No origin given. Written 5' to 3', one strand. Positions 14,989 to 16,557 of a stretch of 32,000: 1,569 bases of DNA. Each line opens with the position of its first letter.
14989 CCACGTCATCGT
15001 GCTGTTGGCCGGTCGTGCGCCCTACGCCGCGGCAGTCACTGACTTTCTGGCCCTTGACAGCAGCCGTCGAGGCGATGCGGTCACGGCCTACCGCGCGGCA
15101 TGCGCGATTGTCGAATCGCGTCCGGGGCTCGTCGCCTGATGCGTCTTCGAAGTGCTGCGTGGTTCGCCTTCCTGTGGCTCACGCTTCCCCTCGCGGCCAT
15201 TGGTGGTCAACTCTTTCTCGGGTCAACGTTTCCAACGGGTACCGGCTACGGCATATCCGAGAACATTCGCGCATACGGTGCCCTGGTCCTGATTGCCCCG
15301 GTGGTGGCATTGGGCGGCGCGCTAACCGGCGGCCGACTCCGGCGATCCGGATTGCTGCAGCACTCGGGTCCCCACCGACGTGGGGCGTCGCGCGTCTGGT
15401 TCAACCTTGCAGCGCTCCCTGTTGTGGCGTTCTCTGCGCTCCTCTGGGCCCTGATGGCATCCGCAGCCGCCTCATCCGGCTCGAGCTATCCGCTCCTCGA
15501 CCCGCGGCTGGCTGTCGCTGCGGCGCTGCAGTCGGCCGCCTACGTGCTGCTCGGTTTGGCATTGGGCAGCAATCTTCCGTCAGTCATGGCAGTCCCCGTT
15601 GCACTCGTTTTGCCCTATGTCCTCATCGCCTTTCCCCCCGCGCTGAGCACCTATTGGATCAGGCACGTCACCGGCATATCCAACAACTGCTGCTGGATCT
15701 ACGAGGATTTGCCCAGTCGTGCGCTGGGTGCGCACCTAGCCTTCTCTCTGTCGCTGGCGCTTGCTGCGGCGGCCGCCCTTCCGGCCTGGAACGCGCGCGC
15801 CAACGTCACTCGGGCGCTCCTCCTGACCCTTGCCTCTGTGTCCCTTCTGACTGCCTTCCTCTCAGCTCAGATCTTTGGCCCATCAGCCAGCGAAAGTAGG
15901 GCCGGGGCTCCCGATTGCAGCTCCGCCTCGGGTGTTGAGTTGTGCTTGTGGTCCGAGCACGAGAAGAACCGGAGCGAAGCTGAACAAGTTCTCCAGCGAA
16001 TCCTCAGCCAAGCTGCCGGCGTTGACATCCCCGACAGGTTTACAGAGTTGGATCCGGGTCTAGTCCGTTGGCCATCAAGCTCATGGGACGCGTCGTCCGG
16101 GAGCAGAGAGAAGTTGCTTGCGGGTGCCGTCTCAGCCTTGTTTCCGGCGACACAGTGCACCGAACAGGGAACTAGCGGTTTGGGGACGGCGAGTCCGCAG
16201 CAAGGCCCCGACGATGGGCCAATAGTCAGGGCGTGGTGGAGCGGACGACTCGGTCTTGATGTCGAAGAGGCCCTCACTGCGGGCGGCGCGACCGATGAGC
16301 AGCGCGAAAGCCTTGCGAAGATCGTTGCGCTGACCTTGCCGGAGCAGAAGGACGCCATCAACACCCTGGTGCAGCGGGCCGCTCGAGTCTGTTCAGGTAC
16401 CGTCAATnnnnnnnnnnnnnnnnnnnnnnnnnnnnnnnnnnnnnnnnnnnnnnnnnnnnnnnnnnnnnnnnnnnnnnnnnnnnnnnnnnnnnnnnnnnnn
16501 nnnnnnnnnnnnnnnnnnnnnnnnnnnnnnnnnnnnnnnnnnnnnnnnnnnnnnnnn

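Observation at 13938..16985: Translationally coupled four-gene cargo operon (secreted protein, ABC ATPase, two atypical membrane proteins) with no recognisable function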

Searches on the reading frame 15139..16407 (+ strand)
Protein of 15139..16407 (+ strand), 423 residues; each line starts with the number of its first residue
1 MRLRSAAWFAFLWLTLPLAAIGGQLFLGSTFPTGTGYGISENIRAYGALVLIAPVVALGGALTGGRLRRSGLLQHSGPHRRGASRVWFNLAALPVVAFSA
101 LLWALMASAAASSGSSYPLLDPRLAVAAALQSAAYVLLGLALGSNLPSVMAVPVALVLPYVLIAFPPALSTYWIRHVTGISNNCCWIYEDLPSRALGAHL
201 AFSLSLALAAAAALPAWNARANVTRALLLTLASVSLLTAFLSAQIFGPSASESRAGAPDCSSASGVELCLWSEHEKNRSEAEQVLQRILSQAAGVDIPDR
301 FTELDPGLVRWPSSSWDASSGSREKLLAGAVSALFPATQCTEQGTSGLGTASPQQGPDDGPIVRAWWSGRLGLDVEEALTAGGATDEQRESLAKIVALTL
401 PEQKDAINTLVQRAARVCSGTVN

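Call 6: search_protein_families(library=pfam, proteins=[window:15139-16407:+], max_evalue=1)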
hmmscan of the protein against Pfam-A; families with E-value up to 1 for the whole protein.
window:15139-16407:+ (423 aa): 1 family
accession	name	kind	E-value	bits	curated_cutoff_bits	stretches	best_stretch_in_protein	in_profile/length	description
PF23866.1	DUF7224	-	0.00048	20.6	27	1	269-404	2-130/143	Domain of unknown function (DUF7224)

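Call 7: search_protein_families(library=ncbifam, proteins=[window:15139-16407:+], max_evalue=1)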
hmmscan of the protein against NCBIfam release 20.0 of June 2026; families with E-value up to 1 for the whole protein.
window:15139-16407:+ (423 aa): 0 families

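Call 15: find_homologous_proteins(query=window:15139-16407:+, max_evalue=0.01)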
Query window:15139-16407:+ (423 aa): 3 proteins with E <= 0.01 among 8000 candidates.
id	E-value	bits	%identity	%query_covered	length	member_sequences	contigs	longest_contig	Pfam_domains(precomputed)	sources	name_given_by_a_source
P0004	1.2e-266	902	99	100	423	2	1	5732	-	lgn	-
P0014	9.8e-193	659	72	100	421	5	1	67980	-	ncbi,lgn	-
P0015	5.2e-101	357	60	49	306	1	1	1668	-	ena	-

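Call 25: search_protein_representatives(alignment_id=A2)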
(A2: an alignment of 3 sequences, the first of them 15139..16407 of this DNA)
Query: 3 sequences, 422 profile positions. Proteins with E-value up to 0.001 (for the whole library): 441; up to 1e-10: 251; up to 1e-30: 17. The best 150 are listed.
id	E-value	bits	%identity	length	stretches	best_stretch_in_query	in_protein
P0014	4.1e-253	856.3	-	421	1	1-422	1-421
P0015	3.0e-165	566.8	-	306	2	1-205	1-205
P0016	1.3e-139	482.4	-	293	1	1-286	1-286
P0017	8.1e-95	334.8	-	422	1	1-417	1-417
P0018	3.2e-93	329.5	-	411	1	19-418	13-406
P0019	1.0e-72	262.0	-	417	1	8-420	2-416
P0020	4.7e-66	240.0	-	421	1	1-418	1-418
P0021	1.1e-64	235.4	-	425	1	1-419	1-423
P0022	6.9e-51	190.0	-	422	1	1-417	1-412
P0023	7.7e-50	186.6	-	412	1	1-375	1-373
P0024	3.0e-42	161.6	-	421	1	1-412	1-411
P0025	1.7e-40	155.8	-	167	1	253-421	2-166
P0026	1.1e-39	153.2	-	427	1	1-406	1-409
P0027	1.2e-35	139.8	-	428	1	1-417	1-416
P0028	1.1e-34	136.6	-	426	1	3-311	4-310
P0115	1.4e-17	80.3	-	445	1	1-408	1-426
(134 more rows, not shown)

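Call 28: search_protein_families(library=pfam, alignment_id=A3, max_evalue=0.01)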
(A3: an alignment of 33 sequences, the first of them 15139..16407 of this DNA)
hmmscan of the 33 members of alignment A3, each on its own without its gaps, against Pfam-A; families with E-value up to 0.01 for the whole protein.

A. member 1, window:15139-16407:+ (423 aa): 1 family
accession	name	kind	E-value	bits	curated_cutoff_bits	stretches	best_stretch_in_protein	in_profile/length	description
PF23866.1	DUF7224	-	0.00048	20.6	27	1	269-404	2-130/143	Domain of unknown function (DUF7224)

B. families by the number of members that match (of 33 scanned): 2 families
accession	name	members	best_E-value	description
PF23866.1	DUF7224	27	6.7e-35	Domain of unknown function (DUF7224)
PF20172.3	DUF6538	1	0.0051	Domain of unknown function (DUF6538)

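Call 32: find_related_loci(query=A4, collection=genome_contigs, flank=6000)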
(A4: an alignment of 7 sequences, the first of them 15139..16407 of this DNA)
Query A4 (423 aa) in genome_contigs; peptide patterns used: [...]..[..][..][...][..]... (x = any residue, [..] = any of these).
12 stretches matched a pattern; 2 encode a relative of the query (tblastn E <= 1e-3); 2 distinct loci.
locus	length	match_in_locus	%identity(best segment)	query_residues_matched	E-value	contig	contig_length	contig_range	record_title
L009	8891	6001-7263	72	1-423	0e+0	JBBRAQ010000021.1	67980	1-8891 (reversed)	MAG: Candidatus Nanopelagicales bacterium isolate Co_metawrap_2304 Cmw_2304_k141_22641123_length_67980_cov_18.9979, whol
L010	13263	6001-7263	72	1-423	0e+0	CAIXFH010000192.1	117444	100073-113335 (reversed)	MAG: uncultured actinobacterium isolate Umea_bin-04446 genome assembly, contig: bin-04446:192/232, whole genome shotgun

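Call 33: find_homologous_proteins(query=A3, max_evalue=0.00001)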
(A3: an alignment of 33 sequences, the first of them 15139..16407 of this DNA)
Query A3 (33 sequences) (423 aa, profile of the alignment): 14 proteins with E <= 0.00001 among 8000 candidates.
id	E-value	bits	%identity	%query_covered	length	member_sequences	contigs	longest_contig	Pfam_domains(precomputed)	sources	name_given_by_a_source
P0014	1.1e-128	448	72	100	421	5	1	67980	-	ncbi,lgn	-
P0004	8.0e-123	429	99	100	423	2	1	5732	-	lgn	-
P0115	3.8e-120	420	25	99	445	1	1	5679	-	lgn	-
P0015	3.3e-72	262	60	49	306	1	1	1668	-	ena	-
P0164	1.3e-14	72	25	43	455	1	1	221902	-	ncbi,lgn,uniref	ncbi:hypothetical protein ABZ078_07435 [Streptomyces sp. NPDC006385]|uniref:hypothetical protein n=1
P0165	1.1e-12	66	33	22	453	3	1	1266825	-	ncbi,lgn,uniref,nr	ncbi:hypothetical protein [Streptomyces curacoi]|uniref:Uncharacterized protein n=1 Tax=Streptomyces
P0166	1.9e-12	65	38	14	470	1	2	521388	-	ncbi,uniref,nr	ncbi:hypothetical protein [Streptomyces bicolor]|uniref:hypothetical protein n=1 Tax=Streptomyces bi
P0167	2.3e-11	61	43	5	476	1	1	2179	-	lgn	-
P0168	1.1e-10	59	43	5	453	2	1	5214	-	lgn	-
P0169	2.4e-10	58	25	44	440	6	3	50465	-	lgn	-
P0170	2.0e-9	55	-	-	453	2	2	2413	-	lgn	-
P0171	8.8e-8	50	-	-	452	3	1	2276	-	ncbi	-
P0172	2.1e-7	48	32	16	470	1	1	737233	-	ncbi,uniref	ncbi:hypothetical protein ACIBAG_07895 [Streptomyces sp. NPDC051243]|uniref:hypothetical protein n=1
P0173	6.1e-6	44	28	48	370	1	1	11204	-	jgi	jgi:hypothetical protein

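Call 34: find_encoding_contigs(protein=P0115, flank=6000, max_places=2)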
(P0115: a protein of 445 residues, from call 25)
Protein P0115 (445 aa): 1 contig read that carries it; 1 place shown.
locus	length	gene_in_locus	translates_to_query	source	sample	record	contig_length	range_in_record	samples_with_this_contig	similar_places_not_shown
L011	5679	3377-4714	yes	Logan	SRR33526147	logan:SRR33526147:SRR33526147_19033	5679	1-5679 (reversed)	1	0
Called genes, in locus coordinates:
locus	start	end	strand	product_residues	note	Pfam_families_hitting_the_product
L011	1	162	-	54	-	?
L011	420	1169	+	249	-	-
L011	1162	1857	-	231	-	PF00561:Abhydrolase_1 (weak), PF12146:Hydrolase_4 (faint), PF12697:Abhydrolase_6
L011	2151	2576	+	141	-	-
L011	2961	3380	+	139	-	PF00005:ABC_tran, PF13304:AAA_21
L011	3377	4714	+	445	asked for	-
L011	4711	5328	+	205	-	-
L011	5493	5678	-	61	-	?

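Call 35: find_encoding_contigs(protein=P0165, flank=6000, max_places=2)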
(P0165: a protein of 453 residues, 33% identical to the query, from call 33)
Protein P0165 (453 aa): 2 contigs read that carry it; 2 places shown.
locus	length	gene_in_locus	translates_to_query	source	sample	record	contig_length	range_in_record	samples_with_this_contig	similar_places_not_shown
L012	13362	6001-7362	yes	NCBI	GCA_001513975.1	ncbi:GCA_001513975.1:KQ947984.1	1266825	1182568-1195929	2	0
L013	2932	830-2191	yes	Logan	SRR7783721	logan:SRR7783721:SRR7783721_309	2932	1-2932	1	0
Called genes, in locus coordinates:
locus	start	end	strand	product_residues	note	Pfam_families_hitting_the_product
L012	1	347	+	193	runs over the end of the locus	PF00440:TetR_N, PF17920:TetR_C_16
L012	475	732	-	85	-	-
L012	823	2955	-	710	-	PF21226:MalQ_N (weak), PF02446:Glyco_hydro_77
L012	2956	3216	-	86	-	-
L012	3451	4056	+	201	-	PF07638:Sigma70_ECF (weak), PF04542:Sigma70_r2, PF08281:Sigma70_r4_2, PF04545:Sigma70_r4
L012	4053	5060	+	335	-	-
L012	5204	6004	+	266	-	PF02463:SMC_N (faint), PF00005:ABC_tran, PF13304:AAA_21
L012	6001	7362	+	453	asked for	-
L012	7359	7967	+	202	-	-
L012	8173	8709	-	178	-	PF01844:HNH, PF14279:HNH_5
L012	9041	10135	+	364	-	PF21088:MS_channel_1st, PF00924:MS_channel_2nd, PF21082:MS_channel_3rd (weak)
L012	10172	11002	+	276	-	PF00005:ABC_tran, PF02463:SMC_N (faint), PF13304:AAA_21 (weak)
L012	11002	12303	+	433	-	PF23866:DUF7224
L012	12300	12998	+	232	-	-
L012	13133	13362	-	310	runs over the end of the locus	PF00126:HTH_1, PF03466:LysR_substrate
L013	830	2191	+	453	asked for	-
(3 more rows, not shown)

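Call 36: find_encoding_contigs(protein=P0169, flank=6000, max_places=2)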
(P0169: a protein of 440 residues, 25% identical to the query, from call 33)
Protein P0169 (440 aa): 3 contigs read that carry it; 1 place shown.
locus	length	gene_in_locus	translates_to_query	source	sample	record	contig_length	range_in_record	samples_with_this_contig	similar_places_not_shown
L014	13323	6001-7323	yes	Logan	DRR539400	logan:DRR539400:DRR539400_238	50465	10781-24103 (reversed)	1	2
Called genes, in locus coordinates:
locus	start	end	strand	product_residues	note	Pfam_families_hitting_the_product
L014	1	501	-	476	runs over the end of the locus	PF01547:SBP_bac_1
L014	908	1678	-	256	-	PF09339:HTH_IclR, PF01614:IclR_C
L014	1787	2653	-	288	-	PF00750:tRNA-synt_1d, PF05746:DALR_1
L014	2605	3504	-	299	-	PF03485:Arg_tRNA_synt_N, PF00750:tRNA-synt_1d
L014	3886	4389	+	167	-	PF07638:Sigma70_ECF, PF04542:Sigma70_r2, PF08281:Sigma70_r4_2, PF04545:Sigma70_r4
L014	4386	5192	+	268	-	-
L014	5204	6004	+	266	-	PF00005:ABC_tran, PF13304:AAA_21 (weak)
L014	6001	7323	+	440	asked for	-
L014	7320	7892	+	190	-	-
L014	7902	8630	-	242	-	-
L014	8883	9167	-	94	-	-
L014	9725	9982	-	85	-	PF06769:YoeB_toxin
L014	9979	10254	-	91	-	PF02604:PhdYeFM_antitox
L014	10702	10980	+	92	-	-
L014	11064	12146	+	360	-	PF01073:3Beta_HSD, PF01370:Epimerase, PF04321:RmlD_sub_bind (weak), PF13460:NAD_binding_10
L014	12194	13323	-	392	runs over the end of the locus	-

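Call 42: predict_structure(alignment_id=A3)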
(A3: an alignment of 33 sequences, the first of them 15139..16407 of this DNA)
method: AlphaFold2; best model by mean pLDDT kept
length: 423 residues; sequences in the alignment: 33
mean_pLDDT: 89.9   pTM: 0.87
mean pLDDT of the five models: 89.9, 89.7, 88.7, 88.4, 88.4
residues with pLDDT >= 90: 302; 70-90: 92; 50-70: 26; < 50: 3
segments of 3 or more residues with pLDDT < 50: none
pLDDT, mean of each block of 10 residues (from residue 1): 91 97 96 86 95 98 95 68 86 98 96 83 97 98 97 97 85 81 83 94 97 81 92 97 88 93 93 93 95 95 91 91 90 88 54 69 97 95 94 97 97 84 41
secondary structure, 60 per line:
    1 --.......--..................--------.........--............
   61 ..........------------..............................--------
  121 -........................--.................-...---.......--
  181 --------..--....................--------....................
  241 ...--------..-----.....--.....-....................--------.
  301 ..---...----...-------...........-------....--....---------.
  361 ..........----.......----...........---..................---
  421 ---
elements in order: H3-9 H12-29 H38-46 H49-70 H83-112 H122-145 H148-164 H172-178 H193-212 H221-243 E259-263 E266-270 H272-291 E300-302 E313-315 H323-333 E341-344 E347-350 H360-370 H375-381 H386-396 H400-417

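Call 45: fold_search(model_id=the predicted structure, library=pdb)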
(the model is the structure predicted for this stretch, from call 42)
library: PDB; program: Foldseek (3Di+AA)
matches with E <= 10: 373; with E <= 0.001: 0
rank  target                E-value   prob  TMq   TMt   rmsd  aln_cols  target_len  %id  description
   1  7o0y_D                2.0e-02  0.97  0.24  0.34  12.6       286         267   15  ABC transporter NosDFY, nucleotide-free in GDN (released 2022-04-13)
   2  7znq_Y                2.5e-02  0.98  0.26  0.35  12.5       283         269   14  ABC transporter complex NosDFYL in GDN (released 2022-08-03)
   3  8yzp_A                1.3e-01  0.87  0.23  0.16  13.7       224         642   14  Tribolium castaneum ABCH-9C in complex with ceramide(d36:1) (released 2025-04-16)
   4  7o0z_D                1.4e-01  0.84  0.25  0.35  12.2       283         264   13  ABC transporter NosFY, nucleotide-free in GDN (released 2022-11-02)
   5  8z0i_A                1.6e-01  0.30  0.15  0.11  15.5       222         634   15  Tribolium castaneum ABCH-9C(E224Q) mutant in complex with ATP (released 2025-04-16)
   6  8z01_B                1.9e-01  0.95  0.26  0.18  13.2       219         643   15  Tribolium castaneum ABCH-9C(E224Q) mutant in complex with LMNG and ceramide(d36:1) (released 2025-04-16)
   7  7tc0_A                3.0e-01  0.33  0.24  0.07  25.7       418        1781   13  The structure of human ABCA1 in digitonin (released 2022-01-26)
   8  8ee6_A                3.8e-01  0.85  0.29  0.08  26.6       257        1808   15  Cryo-EM Structure of human ABCA7 in PE/Ch nanodiscs (released 2022-12-21)
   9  7lkz_A                4.1e-01  0.72  0.24  0.06  14.5       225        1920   13  Structure of ATP-bound human ABCA4 (released 2021-03-03)
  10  8i38_A                4.3e-01  0.72  0.28  0.24  12.9       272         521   11  Cryo-EM structure of abscisic acid transporter AtABCG25 in inward conformation (released 2023-09-13)
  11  8i3d_A                4.3e-01  0.60  0.25  0.20  13.8       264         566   11  Cryo-EM structure of abscisic acid transporter AtABCG25 (released 2023-09-13)
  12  7oqz_A                4.7e-01  0.18  0.14  0.19  12.8       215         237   14  Cryo-EM structure of human TMEM45A (released 2021-06-16)
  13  7o0y_E                5.2e-01  0.63  0.25  0.37  12.7       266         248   15  ABC transporter NosDFY, nucleotide-free in GDN (released 2022-04-13)
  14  7o12_E                5.4e-01  0.60  0.27  0.40  12.7       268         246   15  ABC transporter NosDFY, AMPPNP-bound in GDN (released 2022-04-13)
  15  8eop_A                5.7e-01  0.57  0.26  0.08  18.7       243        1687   15  Cryo-EM Structure of Nanodisc reconstituted human ABCA7 EQ mutant in ATP bound closed state (released 2022-12-21)
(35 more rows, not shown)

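Call 55: search_protein_families(library=padloc, proteins=[window:15139-16407:+], max_evalue=0.01)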
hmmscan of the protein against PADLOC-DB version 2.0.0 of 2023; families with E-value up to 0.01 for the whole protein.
window:15139-16407:+ (423 aa): 0 families

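Call 56: find_encoding_contigs(protein=P0164, flank=5000, max_places=1)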
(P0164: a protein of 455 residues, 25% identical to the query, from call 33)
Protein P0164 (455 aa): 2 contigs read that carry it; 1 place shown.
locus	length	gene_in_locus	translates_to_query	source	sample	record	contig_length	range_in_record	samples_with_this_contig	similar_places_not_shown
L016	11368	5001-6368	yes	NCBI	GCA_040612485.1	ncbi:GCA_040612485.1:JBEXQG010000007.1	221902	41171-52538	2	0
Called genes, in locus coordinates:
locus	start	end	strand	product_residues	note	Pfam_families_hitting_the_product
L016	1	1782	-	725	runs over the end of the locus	PF21226:MalQ_N (faint), PF02446:Glyco_hydro_77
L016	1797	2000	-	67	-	-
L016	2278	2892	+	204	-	PF07638:Sigma70_ECF (faint), PF04542:Sigma70_r2, PF04545:Sigma70_r4, PF08281:Sigma70_r4_2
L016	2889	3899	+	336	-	-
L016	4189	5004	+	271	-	PF02463:SMC_N (faint), PF00005:ABC_tran, PF13304:AAA_21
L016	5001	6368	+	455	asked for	-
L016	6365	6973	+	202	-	-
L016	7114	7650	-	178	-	PF01844:HNH, PF14279:HNH_5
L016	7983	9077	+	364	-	PF21088:MS_channel_1st (weak), PF00924:MS_channel_2nd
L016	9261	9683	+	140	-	-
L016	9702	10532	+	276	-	PF13476:AAA_23 (weak), PF00005:ABC_tran, PF02463:SMC_N (faint), PF13304:AAA_21 (weak)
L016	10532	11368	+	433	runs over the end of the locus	PF23866:DUF7224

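Call 57: find_encoding_contigs(protein=P0166, flank=5000, max_places=1)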
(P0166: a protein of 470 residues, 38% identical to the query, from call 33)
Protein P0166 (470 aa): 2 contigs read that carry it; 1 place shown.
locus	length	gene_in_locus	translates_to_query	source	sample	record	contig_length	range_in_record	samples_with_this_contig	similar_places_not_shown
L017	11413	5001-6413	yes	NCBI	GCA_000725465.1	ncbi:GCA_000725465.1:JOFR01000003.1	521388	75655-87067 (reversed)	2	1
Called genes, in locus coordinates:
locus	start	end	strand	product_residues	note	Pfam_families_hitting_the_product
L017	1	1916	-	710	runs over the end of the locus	PF21226:MalQ_N, PF02446:Glyco_hydro_77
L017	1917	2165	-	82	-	-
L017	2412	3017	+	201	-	PF07638:Sigma70_ECF (weak), PF04542:Sigma70_r2, PF08281:Sigma70_r4_2, PF04545:Sigma70_r4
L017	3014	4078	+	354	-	PF13490:zf-HC2 (weak)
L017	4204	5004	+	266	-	PF02463:SMC_N (faint), PF00005:ABC_tran, PF13304:AAA_21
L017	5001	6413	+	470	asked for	-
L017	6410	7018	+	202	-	-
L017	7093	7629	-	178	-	PF01844:HNH, PF14279:HNH_5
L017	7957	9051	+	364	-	PF21088:MS_channel_1st, PF00924:MS_channel_2nd, PF21082:MS_channel_3rd (faint)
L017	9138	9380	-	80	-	-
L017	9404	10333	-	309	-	PF00126:HTH_1, PF03466:LysR_substrate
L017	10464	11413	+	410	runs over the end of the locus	PF05977:MFS_3, PF07690:MFS_1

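Call 58: find_encoding_contigs(protein=P0173, flank=5000, max_places=1)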
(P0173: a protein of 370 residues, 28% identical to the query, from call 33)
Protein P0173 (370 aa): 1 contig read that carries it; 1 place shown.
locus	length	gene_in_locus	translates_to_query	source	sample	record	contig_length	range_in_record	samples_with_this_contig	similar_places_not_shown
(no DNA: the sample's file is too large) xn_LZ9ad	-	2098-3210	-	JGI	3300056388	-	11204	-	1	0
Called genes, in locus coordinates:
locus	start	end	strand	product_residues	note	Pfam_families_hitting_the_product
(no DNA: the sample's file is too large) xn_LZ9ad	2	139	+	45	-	?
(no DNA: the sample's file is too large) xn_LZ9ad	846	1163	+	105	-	-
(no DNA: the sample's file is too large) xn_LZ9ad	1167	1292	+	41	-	-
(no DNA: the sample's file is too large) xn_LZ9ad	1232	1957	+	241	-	PF00005:ABC_tran, PF13304:AAA_21 (weak)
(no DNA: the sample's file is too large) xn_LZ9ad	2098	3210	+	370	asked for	-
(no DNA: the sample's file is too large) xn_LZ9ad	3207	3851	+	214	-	-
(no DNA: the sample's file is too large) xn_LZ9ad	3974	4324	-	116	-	-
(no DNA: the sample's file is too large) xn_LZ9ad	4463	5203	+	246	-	PF13398:Peptidase_M50B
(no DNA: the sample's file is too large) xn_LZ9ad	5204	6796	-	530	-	PF01039:Carboxyl_trans, PF03255:ACCA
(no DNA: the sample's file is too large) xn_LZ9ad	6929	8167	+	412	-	PF12323:HTH_OrfB_IS605, PF01385:OrfB_IS605, PF07282:Cas12f1-like_TNB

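Call 66: search_dna_similar(query=window:15139-16407:+, collection=plasmids, mode=protein, max_evalue=0.001, max_rows=15)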
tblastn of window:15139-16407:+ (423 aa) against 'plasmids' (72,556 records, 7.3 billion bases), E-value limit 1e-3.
No match.

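Call 85: search_protein_families(library=ncbifam, alignment_id=A3, max_evalue=1)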
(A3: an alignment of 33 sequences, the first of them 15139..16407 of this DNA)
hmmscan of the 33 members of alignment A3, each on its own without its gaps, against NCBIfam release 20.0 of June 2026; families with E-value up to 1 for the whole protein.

A. member 1, window:15139-16407:+ (423 aa): 0 families

B. families by the number of members that match (of 33 scanned): 11 families
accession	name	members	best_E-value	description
NF010771.0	PRK14174.1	1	0.003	bifunctional 5,10-methylene-tetrahydrofolate dehydrogenase/ 5,10-methylene-tetrahydrofolate cyclohydrolase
NF058602.1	PrMnsylTfPmt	1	0.007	protein O-mannosyltransferase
NF033799.1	inhib_PhrA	1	0.011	PhrA family phosphatase inhibitor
TIGR01218.1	Gpos_tandem_5TM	1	0.033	tandem five-TM protein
TIGR01170.1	rplA_mito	1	0.056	ribosomal protein uL1, mitochondrial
TIGR02198.1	rfaE_dom_I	1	0.07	D-glycero-beta-D-manno-heptose-7-phosphate kinase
NF011647.0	PRK15065.1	1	0.084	mannose/fructose/sorbose family PTS transporter subunit IIC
NF002712.0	PRK02542.1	1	0.15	photosystem I assembly protein Ycf4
NF007826.0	PRK10535.1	1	0.18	macrolide ABC transporter ATP-binding protein/permease MacB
NF040516.1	CapE_47_fam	1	0.19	CapE family protein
NF007553.0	PRK10173.1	1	0.22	bifunctional glucose-1-phosphatase/inositol phosphatase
